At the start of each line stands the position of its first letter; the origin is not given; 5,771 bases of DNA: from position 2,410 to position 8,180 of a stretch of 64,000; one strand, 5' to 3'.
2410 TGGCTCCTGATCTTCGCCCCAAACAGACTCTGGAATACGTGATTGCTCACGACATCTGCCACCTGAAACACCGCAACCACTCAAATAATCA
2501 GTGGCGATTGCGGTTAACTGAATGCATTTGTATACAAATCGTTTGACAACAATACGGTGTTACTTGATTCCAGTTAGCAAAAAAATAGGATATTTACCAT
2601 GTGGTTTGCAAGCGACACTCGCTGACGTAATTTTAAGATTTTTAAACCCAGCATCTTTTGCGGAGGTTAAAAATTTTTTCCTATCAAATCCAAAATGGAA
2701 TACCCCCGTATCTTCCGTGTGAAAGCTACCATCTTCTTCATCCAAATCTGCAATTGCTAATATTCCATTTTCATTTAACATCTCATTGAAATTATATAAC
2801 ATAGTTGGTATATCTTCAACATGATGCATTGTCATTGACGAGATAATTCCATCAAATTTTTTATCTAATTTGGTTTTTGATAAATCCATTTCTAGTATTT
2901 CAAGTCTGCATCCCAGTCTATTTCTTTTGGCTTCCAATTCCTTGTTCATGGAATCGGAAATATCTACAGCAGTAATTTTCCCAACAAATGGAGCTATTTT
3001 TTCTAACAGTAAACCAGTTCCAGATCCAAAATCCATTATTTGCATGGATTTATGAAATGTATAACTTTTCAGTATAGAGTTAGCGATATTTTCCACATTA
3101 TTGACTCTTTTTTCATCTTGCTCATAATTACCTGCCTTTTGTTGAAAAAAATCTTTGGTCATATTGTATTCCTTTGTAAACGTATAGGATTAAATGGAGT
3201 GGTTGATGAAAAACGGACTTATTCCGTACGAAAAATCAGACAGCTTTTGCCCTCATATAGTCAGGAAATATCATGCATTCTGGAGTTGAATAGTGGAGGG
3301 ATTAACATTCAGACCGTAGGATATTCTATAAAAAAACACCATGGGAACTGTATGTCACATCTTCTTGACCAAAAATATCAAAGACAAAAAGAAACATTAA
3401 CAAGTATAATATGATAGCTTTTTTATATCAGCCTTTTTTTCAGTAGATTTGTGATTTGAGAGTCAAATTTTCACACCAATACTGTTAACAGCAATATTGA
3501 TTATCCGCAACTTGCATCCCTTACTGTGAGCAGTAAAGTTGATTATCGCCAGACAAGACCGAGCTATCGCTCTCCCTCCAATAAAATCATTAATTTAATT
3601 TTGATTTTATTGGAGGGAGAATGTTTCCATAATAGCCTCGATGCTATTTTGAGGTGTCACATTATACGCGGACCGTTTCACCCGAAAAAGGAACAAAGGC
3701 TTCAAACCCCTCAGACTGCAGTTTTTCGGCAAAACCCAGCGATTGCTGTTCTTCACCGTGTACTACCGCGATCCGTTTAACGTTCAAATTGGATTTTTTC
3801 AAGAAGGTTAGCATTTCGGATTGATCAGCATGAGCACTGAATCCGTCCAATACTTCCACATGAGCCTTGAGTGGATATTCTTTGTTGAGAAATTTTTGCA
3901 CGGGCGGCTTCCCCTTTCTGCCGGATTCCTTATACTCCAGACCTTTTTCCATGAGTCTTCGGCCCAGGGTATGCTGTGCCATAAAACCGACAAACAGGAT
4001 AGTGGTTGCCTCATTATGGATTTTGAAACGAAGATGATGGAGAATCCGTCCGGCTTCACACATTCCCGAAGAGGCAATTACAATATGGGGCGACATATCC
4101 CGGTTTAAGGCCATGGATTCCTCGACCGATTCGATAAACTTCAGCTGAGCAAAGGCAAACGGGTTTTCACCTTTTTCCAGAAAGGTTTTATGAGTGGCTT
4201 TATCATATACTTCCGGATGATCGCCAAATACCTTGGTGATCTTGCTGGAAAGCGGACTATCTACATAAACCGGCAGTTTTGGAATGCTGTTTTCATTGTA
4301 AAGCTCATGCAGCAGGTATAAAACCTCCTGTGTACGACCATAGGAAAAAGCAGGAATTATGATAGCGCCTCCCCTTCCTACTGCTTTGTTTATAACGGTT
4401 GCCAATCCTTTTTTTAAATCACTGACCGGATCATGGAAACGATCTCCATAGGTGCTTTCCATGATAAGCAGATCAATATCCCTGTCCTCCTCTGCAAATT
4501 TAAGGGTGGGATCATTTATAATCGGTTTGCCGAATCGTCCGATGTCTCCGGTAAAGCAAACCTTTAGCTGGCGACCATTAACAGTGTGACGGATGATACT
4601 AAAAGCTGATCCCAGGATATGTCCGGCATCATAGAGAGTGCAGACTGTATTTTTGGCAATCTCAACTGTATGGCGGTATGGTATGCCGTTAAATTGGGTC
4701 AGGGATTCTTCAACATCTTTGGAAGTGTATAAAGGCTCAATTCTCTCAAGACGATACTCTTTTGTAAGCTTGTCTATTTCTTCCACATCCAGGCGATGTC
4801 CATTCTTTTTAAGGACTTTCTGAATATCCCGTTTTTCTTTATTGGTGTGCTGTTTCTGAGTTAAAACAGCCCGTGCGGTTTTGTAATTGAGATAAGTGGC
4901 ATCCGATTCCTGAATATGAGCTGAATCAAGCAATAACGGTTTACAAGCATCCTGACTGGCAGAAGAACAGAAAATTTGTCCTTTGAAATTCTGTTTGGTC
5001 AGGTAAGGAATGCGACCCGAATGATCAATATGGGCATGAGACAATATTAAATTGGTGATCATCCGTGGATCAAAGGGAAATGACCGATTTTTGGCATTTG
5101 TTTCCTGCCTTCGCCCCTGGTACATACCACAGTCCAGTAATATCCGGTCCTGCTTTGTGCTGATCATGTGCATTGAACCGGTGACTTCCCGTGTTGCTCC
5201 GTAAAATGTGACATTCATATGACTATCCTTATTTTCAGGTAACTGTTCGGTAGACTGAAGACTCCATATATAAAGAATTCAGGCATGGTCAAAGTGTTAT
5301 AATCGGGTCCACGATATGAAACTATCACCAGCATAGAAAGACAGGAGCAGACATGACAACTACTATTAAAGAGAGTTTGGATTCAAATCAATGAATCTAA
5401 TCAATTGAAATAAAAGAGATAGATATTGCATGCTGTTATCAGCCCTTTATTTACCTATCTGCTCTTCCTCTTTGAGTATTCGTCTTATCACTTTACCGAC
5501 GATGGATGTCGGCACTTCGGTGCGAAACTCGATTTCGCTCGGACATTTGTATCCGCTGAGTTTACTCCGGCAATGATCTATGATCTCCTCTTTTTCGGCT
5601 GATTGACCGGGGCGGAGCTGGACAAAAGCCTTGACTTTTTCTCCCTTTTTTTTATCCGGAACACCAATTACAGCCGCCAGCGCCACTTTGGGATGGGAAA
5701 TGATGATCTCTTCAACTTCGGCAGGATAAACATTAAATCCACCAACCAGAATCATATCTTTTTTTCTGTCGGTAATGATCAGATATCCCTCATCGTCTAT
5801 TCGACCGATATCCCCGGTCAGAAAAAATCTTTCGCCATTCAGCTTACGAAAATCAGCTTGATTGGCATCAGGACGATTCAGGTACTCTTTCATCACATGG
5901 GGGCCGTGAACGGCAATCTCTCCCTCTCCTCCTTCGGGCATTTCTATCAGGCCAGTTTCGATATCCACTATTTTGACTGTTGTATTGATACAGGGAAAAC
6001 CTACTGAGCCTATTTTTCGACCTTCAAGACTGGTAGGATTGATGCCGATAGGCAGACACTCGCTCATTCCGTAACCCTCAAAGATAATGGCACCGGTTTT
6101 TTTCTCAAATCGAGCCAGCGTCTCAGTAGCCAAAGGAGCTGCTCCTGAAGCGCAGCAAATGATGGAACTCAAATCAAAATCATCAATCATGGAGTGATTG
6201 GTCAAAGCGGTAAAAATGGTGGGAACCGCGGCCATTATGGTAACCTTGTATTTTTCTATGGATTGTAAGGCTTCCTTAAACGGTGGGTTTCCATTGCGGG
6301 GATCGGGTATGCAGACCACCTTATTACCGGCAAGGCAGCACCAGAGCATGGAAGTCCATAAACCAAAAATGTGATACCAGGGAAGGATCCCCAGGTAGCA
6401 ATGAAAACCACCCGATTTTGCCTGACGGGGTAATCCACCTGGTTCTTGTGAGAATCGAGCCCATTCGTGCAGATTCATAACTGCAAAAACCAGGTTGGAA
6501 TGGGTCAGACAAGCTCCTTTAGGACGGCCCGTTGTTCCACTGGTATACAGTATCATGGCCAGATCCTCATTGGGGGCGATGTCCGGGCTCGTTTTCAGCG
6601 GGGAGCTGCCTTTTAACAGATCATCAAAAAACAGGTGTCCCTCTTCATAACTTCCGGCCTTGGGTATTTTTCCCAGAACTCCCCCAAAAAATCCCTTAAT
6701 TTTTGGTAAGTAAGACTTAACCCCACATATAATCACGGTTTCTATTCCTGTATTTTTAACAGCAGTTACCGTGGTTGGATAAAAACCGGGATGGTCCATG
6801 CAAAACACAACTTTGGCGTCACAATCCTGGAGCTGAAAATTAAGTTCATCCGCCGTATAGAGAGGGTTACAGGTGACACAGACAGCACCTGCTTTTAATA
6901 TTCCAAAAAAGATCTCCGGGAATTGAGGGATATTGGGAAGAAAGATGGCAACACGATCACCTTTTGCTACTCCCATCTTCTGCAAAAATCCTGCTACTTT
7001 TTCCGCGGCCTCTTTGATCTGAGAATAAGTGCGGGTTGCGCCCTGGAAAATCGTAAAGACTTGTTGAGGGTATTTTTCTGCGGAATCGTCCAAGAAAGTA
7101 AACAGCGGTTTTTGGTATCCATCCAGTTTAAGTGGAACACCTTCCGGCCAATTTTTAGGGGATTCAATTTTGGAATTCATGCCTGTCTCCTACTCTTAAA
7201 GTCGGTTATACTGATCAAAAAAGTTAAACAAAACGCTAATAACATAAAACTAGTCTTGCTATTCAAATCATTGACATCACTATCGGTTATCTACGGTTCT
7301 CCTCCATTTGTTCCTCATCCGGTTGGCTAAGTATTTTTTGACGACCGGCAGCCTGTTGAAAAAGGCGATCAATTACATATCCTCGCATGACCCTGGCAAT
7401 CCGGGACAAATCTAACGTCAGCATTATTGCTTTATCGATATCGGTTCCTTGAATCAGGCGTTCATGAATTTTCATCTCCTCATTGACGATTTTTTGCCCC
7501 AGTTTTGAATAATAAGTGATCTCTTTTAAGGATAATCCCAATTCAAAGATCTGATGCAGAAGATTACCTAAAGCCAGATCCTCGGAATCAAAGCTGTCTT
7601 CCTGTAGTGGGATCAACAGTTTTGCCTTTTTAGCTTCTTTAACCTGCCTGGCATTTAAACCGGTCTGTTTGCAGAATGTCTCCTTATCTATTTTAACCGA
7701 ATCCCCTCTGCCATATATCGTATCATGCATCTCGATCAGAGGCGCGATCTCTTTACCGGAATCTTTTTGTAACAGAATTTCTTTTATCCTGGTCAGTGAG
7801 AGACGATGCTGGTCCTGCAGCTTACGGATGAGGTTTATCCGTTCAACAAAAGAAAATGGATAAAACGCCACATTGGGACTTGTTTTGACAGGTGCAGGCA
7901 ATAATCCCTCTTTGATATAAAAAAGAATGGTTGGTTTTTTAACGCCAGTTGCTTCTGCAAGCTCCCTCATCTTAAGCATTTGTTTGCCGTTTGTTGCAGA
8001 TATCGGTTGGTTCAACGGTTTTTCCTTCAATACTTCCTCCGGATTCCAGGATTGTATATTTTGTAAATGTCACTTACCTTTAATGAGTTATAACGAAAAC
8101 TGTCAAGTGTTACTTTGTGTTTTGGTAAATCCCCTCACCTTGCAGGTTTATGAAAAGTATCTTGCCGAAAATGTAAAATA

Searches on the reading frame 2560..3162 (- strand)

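Call 11: search_protein_families(library=pfam, proteins=[window:2560-3162:-], max_evalue=0.00001)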
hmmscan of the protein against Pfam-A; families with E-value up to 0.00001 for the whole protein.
window:2560-3162:- (200 aa): 6 families
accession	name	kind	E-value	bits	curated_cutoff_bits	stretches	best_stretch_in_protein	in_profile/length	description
PF13649.12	Methyltransf_25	-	5.8e-15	56.2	27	1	42-133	1-97/97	Methyltransferase domain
PF13489.12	Methyltransf_23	-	8.5e-15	55.3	27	1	37-145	21-124/164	Methyltransferase domain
PF08241.18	Methyltransf_11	-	1.2e-14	55.1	21.2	1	44-137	2-95/95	Methyltransferase domain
PF08242.18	Methyltransf_12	-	4.1e-14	53.5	30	1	43-135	1-98/98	Methyltransferase domain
PF13847.12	Methyltransf_31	-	1.1e-10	41.8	27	1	37-141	2-113/145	Methyltransferase domain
PF00398.26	RrnaAD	-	2.6e-06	27.2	24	1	24-102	16-93/263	Ribosomal RNA adenine dimethylase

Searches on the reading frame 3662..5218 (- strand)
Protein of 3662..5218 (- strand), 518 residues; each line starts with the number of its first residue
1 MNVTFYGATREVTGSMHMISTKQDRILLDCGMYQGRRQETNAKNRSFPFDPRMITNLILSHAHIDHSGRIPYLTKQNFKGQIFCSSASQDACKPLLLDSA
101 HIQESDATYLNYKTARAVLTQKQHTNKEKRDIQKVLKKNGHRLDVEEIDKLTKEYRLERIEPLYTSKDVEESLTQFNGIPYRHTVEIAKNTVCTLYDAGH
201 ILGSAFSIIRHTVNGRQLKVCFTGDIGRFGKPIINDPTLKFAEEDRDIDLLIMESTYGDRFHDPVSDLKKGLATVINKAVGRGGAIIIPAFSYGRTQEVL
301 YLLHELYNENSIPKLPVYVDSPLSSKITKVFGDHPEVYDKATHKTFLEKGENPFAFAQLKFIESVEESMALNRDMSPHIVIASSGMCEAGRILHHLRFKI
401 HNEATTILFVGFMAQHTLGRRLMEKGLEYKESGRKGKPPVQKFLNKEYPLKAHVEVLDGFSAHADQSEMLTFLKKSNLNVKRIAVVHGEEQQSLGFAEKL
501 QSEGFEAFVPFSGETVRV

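Call 11: search_protein_families(library=pfam, proteins=[window:3662-5218:-], max_evalue=0.00001)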
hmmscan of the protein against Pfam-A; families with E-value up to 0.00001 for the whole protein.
window:3662-5218:- (518 aa): 4 families
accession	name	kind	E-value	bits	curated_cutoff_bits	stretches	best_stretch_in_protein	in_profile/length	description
PF10996.14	Beta-Casp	-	1.3e-38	132.6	27.7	1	296-422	1-120/120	Beta-Casp domain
PF07521.17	RMMBL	-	5.2e-16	58.8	21.6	1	448-510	2-63/63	Zn-dependent metallo-hydrolase RNA specificity domain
PF00753.33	Lactamase_B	-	4.9e-09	36.8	22.7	1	14-78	6-68/196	Metallo-beta-lactamase superfamily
PF12706.13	Lactamase_B_2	-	8.2e-06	26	27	0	25-89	2-67/200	Beta-lactamase superfamily domain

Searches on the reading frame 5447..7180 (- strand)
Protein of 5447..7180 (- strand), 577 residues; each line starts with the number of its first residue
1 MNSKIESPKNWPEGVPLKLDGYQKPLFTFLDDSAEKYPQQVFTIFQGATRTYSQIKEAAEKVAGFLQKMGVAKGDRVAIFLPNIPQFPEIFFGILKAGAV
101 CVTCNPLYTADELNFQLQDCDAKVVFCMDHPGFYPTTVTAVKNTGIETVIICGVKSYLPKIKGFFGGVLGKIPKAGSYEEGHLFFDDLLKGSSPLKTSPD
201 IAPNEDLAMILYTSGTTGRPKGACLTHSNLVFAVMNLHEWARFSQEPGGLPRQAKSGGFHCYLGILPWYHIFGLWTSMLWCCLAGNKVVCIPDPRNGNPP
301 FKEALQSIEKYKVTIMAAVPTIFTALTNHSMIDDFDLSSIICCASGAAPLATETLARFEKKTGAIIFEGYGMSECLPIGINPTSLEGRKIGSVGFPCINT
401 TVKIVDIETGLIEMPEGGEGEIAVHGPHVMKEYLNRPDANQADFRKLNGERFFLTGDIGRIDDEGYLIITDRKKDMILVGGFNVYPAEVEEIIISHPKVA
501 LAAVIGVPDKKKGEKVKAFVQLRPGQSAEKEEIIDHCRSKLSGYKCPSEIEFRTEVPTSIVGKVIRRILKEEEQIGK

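Call 11: search_protein_families(library=pfam, proteins=[window:5447-7180:-], max_evalue=0.00001)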
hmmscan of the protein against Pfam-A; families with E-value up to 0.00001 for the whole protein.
window:5447-7180:- (577 aa): 2 families
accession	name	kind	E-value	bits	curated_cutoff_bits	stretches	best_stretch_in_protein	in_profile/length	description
PF00501.34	AMP-binding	-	2.4e-91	306.8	29.9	1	31-434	2-384/384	AMP-binding enzyme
PF13193.12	AMP-binding_C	-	1.2e-20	74.6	24.5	1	488-563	1-76/76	AMP-binding enzyme C-terminal domain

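Call 70: list_cluster_members(proteins=[window:5447-7180:-, window:20765-22063:-, window:3662-5218:-, window:8690-9637:-, window:11436-12797:+, window:25828-28449:-, window:28418-29692:-, window:49105-49578:-])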
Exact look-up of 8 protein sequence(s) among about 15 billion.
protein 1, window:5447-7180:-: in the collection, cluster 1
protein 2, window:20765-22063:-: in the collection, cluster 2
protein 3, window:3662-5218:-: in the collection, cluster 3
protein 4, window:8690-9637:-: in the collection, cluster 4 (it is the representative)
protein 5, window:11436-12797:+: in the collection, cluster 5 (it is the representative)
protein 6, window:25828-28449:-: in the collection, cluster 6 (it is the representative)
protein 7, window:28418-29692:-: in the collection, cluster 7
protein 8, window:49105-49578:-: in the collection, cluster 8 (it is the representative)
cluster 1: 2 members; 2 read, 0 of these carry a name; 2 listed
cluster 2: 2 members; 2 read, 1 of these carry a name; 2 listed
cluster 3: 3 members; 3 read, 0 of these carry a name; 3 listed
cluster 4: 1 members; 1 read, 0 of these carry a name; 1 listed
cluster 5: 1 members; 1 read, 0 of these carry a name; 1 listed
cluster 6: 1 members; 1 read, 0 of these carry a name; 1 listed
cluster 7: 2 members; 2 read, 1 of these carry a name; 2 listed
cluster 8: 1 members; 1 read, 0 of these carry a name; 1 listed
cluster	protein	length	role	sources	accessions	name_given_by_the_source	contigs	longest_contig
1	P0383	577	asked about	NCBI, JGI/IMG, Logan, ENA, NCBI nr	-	-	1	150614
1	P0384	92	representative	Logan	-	-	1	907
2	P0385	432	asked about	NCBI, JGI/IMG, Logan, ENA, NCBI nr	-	-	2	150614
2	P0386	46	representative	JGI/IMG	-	hypothetical protein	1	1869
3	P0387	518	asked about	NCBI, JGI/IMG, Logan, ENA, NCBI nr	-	-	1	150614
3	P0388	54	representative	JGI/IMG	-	-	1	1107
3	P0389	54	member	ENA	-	-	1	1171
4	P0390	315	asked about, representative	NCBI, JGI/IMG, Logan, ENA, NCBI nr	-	-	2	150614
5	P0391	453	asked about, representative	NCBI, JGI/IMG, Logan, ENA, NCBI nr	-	-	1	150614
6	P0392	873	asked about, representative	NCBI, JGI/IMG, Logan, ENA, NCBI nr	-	-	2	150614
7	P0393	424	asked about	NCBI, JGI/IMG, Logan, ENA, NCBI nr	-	-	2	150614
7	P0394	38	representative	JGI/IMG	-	hypothetical protein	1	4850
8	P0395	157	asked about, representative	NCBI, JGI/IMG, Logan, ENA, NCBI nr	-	-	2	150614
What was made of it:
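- Tried and rejected: Cluster look-ups returned no names for the window's proteins (call 70).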

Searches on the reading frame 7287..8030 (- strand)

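Call 11: search_protein_families(library=pfam, proteins=[window:7287-8030:-], max_evalue=0.00001)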
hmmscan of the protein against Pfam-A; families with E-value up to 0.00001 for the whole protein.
window:7287-8030:- (247 aa): 2 families
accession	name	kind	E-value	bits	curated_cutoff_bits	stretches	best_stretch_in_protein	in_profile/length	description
PF13411.12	MerR_1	-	9.2e-17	61.4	21.6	1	20-88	2-68/69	MerR HTH family regulatory protein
PF00376.29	MerR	-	3.7e-09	36.7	28.2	1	21-53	2-34/38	MerR family regulatory protein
